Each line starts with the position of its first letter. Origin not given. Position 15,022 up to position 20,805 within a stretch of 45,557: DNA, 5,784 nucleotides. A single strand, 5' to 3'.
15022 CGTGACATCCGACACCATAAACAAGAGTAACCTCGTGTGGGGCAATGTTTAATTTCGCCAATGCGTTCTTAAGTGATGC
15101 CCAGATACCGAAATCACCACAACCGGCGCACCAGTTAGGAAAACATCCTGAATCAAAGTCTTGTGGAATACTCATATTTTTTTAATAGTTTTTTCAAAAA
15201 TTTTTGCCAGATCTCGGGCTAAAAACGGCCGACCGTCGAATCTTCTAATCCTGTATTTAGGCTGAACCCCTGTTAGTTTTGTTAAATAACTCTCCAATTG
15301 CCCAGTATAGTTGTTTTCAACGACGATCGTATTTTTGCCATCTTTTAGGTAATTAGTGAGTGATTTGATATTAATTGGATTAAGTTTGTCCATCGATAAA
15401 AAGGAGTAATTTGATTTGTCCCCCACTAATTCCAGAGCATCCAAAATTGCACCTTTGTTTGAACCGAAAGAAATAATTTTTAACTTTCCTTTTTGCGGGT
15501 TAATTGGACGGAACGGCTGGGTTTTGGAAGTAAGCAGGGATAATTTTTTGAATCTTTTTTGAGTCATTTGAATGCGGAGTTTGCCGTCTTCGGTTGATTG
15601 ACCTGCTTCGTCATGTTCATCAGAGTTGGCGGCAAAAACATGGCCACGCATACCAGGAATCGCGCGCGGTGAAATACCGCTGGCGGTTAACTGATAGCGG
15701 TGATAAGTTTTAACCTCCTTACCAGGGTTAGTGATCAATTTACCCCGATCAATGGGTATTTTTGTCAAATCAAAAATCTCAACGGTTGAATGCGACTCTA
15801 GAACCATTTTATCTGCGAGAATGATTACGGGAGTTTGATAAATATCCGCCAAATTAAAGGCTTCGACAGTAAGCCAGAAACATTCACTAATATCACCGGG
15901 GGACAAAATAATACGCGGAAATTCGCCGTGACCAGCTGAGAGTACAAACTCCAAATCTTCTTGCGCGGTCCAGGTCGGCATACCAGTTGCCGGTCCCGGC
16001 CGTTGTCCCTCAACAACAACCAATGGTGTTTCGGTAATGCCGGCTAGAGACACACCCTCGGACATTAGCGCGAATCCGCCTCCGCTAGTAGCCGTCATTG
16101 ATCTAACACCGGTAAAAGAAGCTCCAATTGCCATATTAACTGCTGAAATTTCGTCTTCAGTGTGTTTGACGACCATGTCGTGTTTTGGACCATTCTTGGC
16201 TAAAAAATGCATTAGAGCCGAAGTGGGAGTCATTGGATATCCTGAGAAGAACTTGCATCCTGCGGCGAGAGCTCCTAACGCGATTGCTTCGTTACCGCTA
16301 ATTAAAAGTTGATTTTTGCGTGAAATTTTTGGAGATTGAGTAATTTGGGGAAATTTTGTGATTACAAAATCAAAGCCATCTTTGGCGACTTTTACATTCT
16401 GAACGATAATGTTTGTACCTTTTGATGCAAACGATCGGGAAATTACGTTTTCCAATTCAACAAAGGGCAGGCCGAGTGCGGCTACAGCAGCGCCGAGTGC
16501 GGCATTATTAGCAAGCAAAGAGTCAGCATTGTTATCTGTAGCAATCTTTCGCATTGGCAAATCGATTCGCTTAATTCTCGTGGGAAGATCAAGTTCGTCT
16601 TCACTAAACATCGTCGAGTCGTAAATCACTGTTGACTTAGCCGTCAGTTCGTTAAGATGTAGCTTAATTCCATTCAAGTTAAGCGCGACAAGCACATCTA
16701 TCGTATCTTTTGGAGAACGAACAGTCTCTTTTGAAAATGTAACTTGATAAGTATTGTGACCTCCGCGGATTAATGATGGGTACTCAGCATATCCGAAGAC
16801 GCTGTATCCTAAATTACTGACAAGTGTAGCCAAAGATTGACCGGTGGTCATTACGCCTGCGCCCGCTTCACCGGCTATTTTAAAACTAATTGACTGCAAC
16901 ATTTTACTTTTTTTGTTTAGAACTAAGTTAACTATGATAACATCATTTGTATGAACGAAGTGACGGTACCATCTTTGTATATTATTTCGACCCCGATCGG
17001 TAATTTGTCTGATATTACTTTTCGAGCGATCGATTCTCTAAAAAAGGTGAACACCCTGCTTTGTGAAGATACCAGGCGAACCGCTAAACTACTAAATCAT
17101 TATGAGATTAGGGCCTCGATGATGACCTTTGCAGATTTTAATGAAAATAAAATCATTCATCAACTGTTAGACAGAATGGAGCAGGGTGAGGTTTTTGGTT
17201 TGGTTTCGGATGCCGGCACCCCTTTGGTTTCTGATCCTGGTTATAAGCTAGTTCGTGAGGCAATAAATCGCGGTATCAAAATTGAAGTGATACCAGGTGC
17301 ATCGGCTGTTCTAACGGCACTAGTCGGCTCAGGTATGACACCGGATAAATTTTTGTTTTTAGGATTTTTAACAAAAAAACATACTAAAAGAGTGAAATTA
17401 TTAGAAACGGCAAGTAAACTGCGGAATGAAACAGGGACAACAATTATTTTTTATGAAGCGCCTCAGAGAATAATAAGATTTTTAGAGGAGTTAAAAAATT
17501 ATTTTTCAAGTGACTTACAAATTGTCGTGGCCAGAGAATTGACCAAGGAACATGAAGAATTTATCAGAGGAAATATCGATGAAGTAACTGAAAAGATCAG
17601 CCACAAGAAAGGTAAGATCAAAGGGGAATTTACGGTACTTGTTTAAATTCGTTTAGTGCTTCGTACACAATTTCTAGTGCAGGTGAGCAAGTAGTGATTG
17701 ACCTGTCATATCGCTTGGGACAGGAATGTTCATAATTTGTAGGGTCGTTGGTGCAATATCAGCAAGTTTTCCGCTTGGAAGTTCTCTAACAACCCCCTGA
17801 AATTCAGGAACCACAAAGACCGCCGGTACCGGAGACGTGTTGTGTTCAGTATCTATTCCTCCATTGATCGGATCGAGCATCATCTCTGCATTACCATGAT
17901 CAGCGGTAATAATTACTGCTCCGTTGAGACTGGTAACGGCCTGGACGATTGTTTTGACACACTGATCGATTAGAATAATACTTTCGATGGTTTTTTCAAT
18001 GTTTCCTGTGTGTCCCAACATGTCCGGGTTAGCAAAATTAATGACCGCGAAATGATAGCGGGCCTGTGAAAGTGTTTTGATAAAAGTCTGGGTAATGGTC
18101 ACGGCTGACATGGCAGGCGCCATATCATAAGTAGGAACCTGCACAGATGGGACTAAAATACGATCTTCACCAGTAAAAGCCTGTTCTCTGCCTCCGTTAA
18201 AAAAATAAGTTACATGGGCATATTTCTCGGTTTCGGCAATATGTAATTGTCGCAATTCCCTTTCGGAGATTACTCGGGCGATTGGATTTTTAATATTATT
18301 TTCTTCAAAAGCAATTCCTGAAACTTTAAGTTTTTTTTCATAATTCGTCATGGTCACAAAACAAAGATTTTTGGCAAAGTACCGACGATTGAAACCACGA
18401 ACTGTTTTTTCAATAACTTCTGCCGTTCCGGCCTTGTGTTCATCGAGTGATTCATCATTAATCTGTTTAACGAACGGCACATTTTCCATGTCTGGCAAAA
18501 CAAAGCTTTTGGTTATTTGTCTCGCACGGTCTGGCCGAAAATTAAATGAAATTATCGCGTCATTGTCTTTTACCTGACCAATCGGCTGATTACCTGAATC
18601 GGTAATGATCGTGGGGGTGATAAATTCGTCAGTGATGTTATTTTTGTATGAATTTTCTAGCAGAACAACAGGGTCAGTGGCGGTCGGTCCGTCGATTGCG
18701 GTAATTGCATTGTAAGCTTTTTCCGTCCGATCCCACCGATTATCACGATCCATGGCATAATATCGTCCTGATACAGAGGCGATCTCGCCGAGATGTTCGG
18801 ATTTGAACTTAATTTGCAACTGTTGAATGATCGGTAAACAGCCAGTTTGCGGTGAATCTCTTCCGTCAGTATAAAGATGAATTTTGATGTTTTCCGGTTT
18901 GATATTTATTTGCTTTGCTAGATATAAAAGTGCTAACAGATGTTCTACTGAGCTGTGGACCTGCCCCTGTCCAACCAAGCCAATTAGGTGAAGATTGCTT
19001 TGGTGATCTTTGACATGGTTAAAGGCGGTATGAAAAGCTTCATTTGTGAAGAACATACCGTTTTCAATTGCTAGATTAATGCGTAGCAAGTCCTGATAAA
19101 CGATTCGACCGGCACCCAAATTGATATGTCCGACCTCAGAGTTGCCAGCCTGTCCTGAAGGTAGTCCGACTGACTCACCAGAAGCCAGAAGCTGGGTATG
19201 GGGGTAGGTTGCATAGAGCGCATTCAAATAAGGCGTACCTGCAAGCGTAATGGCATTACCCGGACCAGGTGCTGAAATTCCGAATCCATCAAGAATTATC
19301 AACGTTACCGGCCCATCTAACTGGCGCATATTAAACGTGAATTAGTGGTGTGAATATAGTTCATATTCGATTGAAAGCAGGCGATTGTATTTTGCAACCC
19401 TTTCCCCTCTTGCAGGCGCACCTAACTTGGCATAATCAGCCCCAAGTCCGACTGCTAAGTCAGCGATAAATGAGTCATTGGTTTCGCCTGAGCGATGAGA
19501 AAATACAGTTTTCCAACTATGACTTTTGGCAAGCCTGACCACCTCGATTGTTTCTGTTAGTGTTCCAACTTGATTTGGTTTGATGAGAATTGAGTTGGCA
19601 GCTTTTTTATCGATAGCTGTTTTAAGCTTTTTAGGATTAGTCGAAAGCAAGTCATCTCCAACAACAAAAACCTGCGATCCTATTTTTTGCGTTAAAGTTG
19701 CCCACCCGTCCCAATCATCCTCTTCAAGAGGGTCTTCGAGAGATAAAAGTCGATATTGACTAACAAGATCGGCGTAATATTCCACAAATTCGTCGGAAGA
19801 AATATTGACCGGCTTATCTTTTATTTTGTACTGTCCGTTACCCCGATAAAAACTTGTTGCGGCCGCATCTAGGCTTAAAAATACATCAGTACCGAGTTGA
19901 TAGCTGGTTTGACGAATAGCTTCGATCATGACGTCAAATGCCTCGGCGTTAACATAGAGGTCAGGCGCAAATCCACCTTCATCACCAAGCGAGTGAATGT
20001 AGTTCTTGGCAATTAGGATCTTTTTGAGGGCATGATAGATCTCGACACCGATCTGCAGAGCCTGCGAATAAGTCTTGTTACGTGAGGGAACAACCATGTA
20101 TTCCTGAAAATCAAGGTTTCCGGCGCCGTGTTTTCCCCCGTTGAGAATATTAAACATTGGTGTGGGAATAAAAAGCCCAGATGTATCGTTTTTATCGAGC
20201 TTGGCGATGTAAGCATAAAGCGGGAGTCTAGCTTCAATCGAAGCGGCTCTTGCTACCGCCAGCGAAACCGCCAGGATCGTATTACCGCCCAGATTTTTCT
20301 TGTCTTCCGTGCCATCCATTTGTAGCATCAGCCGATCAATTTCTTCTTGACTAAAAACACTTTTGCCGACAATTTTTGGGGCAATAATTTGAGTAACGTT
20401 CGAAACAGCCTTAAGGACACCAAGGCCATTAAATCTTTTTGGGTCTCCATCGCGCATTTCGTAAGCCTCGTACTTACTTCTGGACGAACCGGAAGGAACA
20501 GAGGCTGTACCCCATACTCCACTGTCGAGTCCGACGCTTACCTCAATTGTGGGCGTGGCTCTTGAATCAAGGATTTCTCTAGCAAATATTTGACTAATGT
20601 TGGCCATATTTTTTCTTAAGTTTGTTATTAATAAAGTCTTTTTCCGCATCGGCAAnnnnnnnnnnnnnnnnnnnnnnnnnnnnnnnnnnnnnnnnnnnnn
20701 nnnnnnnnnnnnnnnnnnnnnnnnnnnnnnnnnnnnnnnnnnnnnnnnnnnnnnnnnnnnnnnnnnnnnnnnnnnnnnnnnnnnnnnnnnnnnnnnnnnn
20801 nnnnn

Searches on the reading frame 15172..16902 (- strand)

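Call 73: search_protein_families(library=pfam, proteins=[window:15172-16902:-], max_evalue=0.00001)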
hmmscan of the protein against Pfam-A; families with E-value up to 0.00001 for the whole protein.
window:15172-16902:- (576 aa): 2 families
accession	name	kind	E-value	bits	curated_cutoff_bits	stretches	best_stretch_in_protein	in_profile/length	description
PF01855.24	POR_N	-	1.5e-56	192.1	27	1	210-446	2-228/231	Pyruvate flavodoxin/ferredoxin oxidoreductase, thiamine diP-bdg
PF01558.24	POR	-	4e-34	118.7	27.4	1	13-178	1-173/173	Pyruvate ferredoxin/flavodoxin oxidoreductase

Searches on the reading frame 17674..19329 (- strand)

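Call 73: search_protein_families(library=pfam, proteins=[window:17674-19329:-], max_evalue=0.00001)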
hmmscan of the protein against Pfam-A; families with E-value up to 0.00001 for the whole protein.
window:17674-19329:- (551 aa): 2 families
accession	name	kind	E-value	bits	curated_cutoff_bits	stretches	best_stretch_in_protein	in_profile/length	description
PF01676.23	Metalloenzyme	-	3.2e-71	240.2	24.3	1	7-535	2-250/252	Metalloenzyme superfamily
PF06415.18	iPGM_N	-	2.4e-70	236.9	27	1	84-331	1-216/217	BPG-independent PGAM N-terminus (iPGM_N)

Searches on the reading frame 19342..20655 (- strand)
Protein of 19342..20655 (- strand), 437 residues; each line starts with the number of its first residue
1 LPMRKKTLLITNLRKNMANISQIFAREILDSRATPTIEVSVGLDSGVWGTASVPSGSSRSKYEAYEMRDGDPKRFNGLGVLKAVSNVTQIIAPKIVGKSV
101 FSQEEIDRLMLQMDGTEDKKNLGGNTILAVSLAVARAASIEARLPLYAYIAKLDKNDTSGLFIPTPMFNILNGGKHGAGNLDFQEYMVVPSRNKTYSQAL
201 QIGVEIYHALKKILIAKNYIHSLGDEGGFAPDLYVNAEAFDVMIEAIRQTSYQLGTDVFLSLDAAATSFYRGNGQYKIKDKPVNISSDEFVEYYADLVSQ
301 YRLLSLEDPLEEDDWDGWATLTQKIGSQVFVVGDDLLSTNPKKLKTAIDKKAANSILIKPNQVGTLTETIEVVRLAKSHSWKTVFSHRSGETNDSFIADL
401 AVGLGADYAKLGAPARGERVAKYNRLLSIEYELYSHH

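Call 73: search_protein_families(library=pfam, proteins=[window:19342-20655:-], max_evalue=0.00001)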
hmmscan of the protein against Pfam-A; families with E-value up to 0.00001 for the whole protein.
window:19342-20655:- (437 aa): 3 families
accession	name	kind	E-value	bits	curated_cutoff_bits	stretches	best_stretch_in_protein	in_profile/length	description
PF00113.28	Enolase_C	-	6.1e-100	334.8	21.5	1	162-434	3-282/296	Enolase, C-terminal TIM barrel domain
PF03952.21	Enolase_N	-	6.8e-51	172.3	35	1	20-150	1-131/131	Enolase, N-terminal domain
PF13378.12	MR_MLE_C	-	1.5e-08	35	29.4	1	286-385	56-152/219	Enolase C-terminal domain-like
